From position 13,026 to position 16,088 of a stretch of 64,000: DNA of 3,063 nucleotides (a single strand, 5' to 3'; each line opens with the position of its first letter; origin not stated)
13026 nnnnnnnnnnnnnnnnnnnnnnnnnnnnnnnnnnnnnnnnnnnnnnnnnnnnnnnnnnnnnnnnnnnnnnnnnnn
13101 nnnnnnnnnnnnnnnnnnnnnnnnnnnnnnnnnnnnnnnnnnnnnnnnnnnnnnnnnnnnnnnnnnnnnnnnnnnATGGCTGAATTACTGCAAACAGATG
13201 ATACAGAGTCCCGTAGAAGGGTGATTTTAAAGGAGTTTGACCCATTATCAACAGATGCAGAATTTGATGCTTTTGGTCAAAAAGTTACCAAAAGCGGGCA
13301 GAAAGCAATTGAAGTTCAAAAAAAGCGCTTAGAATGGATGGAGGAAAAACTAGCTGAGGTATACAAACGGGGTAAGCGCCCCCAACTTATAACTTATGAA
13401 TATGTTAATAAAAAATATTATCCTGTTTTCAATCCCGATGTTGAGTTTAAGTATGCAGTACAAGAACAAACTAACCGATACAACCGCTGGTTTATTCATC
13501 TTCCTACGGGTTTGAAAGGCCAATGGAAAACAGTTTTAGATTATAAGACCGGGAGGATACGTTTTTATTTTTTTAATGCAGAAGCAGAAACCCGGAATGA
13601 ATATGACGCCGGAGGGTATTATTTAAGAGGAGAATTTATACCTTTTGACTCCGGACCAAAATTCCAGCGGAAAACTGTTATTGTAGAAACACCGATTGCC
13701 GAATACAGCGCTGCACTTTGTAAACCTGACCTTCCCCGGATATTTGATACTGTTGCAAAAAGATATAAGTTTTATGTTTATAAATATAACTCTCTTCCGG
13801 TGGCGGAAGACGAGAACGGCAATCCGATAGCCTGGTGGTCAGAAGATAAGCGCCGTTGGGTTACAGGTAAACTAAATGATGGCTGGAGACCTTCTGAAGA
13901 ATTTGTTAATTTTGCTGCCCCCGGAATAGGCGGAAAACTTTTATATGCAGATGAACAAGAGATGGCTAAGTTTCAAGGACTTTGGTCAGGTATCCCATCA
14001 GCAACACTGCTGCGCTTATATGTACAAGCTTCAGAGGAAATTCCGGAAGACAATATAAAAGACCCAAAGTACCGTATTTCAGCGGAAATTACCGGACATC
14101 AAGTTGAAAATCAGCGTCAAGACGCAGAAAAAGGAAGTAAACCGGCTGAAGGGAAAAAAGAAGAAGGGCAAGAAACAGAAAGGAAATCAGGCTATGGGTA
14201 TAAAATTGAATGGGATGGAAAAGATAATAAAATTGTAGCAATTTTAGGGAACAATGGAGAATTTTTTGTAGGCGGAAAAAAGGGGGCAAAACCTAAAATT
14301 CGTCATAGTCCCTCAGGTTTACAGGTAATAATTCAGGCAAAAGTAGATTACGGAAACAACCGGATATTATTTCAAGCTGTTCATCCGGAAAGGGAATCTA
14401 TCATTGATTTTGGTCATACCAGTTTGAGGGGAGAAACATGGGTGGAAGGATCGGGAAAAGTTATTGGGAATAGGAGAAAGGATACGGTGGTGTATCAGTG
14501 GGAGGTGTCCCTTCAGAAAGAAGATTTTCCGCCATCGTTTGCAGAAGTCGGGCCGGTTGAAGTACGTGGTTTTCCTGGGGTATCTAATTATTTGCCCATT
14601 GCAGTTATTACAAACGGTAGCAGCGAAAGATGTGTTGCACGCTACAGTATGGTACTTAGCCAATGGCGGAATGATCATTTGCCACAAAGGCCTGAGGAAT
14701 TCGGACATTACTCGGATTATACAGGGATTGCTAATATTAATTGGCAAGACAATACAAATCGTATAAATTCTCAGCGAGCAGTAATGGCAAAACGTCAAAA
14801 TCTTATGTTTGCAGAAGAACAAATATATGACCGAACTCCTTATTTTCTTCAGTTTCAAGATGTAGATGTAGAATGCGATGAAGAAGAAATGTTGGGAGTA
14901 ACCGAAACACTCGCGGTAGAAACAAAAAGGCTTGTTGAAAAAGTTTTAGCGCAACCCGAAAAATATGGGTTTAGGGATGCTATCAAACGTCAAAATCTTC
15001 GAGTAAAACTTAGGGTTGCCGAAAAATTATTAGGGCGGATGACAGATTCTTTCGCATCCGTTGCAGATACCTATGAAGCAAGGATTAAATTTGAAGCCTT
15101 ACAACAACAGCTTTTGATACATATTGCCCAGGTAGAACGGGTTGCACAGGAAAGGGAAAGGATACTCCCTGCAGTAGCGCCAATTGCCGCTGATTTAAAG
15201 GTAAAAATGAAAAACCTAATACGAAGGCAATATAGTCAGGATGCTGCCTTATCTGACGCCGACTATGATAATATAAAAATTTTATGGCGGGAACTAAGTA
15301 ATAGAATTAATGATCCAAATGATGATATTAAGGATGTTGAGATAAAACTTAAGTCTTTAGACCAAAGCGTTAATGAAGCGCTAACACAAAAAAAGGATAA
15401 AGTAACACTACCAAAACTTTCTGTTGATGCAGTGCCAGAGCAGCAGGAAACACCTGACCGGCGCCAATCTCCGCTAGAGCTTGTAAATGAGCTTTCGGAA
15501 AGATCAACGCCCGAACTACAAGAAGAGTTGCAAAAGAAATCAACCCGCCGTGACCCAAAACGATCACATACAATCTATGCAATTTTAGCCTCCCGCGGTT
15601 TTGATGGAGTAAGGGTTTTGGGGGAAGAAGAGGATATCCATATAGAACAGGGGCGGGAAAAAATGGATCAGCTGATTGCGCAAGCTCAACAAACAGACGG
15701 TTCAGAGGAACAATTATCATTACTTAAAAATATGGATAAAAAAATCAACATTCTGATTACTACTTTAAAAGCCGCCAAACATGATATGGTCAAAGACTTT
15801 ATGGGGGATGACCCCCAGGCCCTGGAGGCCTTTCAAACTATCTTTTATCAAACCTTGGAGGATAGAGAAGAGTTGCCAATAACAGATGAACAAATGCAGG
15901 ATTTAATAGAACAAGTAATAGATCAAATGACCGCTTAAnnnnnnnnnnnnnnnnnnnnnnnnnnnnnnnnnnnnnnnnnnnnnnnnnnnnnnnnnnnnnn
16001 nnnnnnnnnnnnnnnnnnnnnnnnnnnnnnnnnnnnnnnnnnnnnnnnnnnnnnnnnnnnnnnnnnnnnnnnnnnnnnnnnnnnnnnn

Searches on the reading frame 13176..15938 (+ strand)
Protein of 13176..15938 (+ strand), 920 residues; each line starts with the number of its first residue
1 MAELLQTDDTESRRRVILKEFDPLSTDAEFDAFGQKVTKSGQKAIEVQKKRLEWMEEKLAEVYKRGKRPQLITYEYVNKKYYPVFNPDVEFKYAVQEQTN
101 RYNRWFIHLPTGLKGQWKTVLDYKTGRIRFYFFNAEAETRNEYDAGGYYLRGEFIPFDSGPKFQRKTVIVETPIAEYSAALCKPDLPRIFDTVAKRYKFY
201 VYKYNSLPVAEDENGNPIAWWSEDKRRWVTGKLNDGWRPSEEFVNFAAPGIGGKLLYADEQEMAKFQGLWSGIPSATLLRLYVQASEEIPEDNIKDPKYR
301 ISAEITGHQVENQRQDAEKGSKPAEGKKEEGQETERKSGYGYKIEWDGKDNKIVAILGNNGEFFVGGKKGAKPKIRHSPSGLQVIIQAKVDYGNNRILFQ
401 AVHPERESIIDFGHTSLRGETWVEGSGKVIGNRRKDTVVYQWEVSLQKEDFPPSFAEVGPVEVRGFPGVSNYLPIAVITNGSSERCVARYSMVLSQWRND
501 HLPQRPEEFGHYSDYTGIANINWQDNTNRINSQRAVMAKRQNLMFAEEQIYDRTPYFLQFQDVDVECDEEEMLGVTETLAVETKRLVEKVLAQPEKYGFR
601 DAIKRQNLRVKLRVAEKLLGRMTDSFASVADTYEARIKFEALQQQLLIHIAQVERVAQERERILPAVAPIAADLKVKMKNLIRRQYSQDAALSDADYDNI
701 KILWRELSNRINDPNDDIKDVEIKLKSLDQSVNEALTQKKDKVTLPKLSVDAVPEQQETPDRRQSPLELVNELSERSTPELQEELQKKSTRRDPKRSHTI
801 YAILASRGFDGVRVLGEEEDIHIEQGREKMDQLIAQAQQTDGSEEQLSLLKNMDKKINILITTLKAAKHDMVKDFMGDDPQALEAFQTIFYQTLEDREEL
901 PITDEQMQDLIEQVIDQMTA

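Call 9: search_protein_families(library=pfam, proteins=[window:13176-15938:+], max_evalue=0.01)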
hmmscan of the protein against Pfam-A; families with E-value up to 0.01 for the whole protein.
window:13176-15938:+ (920 aa): 0 families

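Call 14: find_homologous_proteins(query=window:13176-15938:+)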
Query window:13176-15938:+ (920 aa): 1 proteins with E <= 0.001 among 7480 candidates.
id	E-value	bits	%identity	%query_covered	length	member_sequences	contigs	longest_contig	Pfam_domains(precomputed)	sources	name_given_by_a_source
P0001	0.0e+0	2088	100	100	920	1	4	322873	-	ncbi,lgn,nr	ncbi:hypothetical protein HYW46_01670 [Candidatus Daviesbacteria bacterium]|nr:hypothetical protein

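Call 16: find_encoding_contigs(protein=P0001, flank=10000, max_places=6)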
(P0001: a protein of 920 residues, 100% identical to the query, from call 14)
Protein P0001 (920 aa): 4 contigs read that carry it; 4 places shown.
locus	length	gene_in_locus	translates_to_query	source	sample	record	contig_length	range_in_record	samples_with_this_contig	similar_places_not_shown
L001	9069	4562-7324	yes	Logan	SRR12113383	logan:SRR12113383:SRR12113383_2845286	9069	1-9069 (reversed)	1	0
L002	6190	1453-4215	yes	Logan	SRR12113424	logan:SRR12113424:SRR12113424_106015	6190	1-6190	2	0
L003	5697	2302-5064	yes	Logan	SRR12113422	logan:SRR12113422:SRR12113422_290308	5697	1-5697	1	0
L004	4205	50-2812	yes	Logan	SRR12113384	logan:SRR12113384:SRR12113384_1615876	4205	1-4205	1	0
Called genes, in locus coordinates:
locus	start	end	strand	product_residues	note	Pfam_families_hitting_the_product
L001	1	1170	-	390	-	?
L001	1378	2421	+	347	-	PF06723:MreB_Mbl, PF00022:Actin (faint), PF25216:Volactin (weak), PF00012:HSP70, PF11104:PilM_2 (faint), PF14450:FtsA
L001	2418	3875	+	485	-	PF01212:Beta_elim_lyase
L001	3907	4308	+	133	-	-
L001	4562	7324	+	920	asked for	-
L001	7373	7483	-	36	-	-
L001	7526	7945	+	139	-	-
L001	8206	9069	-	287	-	?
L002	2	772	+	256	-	?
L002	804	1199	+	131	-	-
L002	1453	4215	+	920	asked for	-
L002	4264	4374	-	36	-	-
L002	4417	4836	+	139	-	-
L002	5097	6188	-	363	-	?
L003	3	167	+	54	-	?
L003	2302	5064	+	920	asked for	-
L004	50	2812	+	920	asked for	-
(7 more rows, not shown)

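Call 65: search_protein_representatives(protein=window:13176-15938:+)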
Query: 920 residues. Proteins with E-value up to 0.001 (for the whole library): 8; up to 1e-10: 2; up to 1e-30: 1. The best 8 are listed.
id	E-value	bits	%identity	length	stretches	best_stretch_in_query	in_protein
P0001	0.0e+00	2088.1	100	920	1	1-920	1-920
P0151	1.2e-12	63.2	27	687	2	784-919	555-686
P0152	5.5e-07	44.5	29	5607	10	476-531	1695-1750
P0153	1.7e-06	42.9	32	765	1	750-920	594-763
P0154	4.8e-05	38.1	31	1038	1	756-919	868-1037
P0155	5.6e-05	37.8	28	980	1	779-919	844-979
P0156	6.3e-04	34.4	30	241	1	763-919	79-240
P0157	9.2e-04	33.8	35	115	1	9-93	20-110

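Call 66: search_protein_families(library=pfam, proteins=[P0151, P0153, P0154, P0155, P0156, P0157], max_evalue=0.01)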
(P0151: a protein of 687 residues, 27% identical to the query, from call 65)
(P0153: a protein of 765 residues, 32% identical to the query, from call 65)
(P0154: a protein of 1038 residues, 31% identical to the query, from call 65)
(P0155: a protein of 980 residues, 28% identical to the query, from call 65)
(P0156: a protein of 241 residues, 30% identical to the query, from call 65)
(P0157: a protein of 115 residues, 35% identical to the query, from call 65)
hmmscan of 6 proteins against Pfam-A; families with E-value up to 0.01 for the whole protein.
P0151 (687 aa): 1 family
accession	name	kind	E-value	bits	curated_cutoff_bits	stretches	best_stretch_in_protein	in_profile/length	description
PF10076.14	Phage_Mu_Gp48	-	0.00012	22.4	37.4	1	310-484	15-129/150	Bacteriophage Mu-like, Gp48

P0153 (765 aa): 0 families

P0154 (1038 aa): 8 families
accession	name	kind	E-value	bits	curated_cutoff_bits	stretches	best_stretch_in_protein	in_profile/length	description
PF00271.37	Helicase_C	-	1e-15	58.4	23.5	1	190-312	6-109/110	Helicase conserved C-terminal domain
PF07717.22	OB_NTP_bind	-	5.6e-12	46.1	29.5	1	520-596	2-82/83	Oligonucleotide/oligosaccharide-binding (OB)-fold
PF21010.2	HA2_C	-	1.2e-10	42.2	21.3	1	403-462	1-77/77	Helicase associated domain (HA2), ratchet-like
PF00270.35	DEAD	-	4.6e-08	33.4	26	1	6-148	17-162/167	DEAD/DEAH box helicase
PF04408.29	HA2_N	-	7.1e-08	32.8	21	1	374-402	1-29/29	Helicase associated domain (HA2), winged-helix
PF13401.12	AAA_22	-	0.001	19.9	27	1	3-112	5-97/130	AAA domain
PF13245.12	AAA_19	-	0.0018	18.9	25.1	1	3-128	11-117/134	AAA domain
PF13476.12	AAA_23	-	0.0057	17.8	27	0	4-116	20-115/201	AAA domain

P0155 (980 aa): 10 families
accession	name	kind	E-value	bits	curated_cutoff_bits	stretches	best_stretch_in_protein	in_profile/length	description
PF07717.22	OB_NTP_bind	-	1.1e-16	61.2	29.5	1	563-640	1-82/83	Oligonucleotide/oligosaccharide-binding (OB)-fold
PF00271.37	Helicase_C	-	4e-15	56.4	23.5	1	236-356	9-109/110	Helicase conserved C-terminal domain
PF21010.2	HA2_C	-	1.1e-09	39.2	21.3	1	447-506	1-77/77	Helicase associated domain (HA2), ratchet-like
PF04408.29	HA2_N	-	2.6e-09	37.3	21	1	419-446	2-29/29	Helicase associated domain (HA2), winged-helix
PF00270.35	DEAD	-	4.3e-08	33.5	26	1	26-185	4-164/167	DEAD/DEAH box helicase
PF13245.12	AAA_19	-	5.8e-05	23.7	25.1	1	27-158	2-113/134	AAA domain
PF20720.3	nSTAND3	-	0.00015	21.9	27.2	1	27-64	8-45/155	Novel STAND NTPase 3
PF02562.22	PhoH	-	0.00022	21.2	27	1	24-80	7-64/205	PhoH-like protein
PF13401.12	AAA_22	-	0.00045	21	27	1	36-146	5-97/130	AAA domain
PF25199.1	nSTAND_NTPase5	-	0.0073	16.6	34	0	29-65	28-69/145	Novel STAND NTPase 5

P0156 (241 aa): 0 families

P0157 (115 aa): 0 families

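Call 67: search_protein_families(library=phrogs, proteins=[window:13176-15938:+, P0151, P0153], max_evalue=0.01)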
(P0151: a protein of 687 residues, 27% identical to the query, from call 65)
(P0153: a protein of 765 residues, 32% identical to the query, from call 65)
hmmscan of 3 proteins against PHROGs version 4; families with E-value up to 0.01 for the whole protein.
window:13176-15938:+ (920 aa): 0 families

P0151 (687 aa): 0 families

P0153 (765 aa): 0 families

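Call 82: predict_structure(protein=window:13176-15938:+)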
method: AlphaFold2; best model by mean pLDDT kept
length: 920 residues; sequences in the alignment: 1
mean_pLDDT: 35.9   pTM: 0.23
mean pLDDT of the five models: 35.9, 31.8, 31.0, 28.8, 28.8
residues with pLDDT >= 90: 0; 70-90: 0; 50-70: 50; < 50: 870
segments of 3 or more residues with pLDDT < 50: 1-674, 684-703, 705-721, 738-826, 853-920
pLDDT, mean of each block of 10 residues (from residue 1): 39 38 40 40 38 40 33 30 30 30 30 36 34 35 30 29 28 28 33 32 31 39 36 35 37 37 40 36 36 37 32 34 28 24 28 29 26 26 34 41 39 33 37 41 41 33 32 29 27 28 30 26 26 28 28 26 30 36 38 34 34 38 36 41 42 42 42 51 47 46 48 45 54 52 39 30 34 37 35 30 26 32 48 59 53 47 39 38 38 39 42 38
secondary structure, 60 per line:
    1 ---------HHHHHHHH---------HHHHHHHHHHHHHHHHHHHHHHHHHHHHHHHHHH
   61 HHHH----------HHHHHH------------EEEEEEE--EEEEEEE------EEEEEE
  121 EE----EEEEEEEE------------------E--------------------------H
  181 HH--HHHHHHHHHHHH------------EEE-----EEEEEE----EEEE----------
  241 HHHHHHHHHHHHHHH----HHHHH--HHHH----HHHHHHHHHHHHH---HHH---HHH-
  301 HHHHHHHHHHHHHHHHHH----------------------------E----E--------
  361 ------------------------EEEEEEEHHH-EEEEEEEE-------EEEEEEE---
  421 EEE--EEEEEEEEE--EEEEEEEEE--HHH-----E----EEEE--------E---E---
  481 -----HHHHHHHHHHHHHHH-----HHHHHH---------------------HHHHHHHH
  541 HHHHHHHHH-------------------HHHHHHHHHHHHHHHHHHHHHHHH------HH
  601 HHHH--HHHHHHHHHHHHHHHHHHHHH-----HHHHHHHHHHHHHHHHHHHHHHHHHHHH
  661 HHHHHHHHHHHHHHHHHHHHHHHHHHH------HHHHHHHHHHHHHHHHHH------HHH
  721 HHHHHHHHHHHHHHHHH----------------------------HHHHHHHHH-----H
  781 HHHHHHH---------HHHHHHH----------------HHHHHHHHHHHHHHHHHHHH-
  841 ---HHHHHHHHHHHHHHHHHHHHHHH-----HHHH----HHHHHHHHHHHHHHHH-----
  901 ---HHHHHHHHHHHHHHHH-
elements in order (helices of 4 or more, strands of 3 or more residues): H10-17 H27-64 H75-80 E93-99 E102-108 E115-122 E127-134 H185-196 E209-211 E217-222 E227-230 H241-255 H260-264 H267-270 H275-287 H301-318 E385-391 E396-403 E411-417 E421-423 E426-434 E437-445 E461-464 H486-500 H506-511 H533-549 H569-592 H599-604 H607-627 H633-687 H694-711 H718-737 H766-774 H780-787 H797-803 H820-839 H844-866 H872-875 H880-895 H904-919
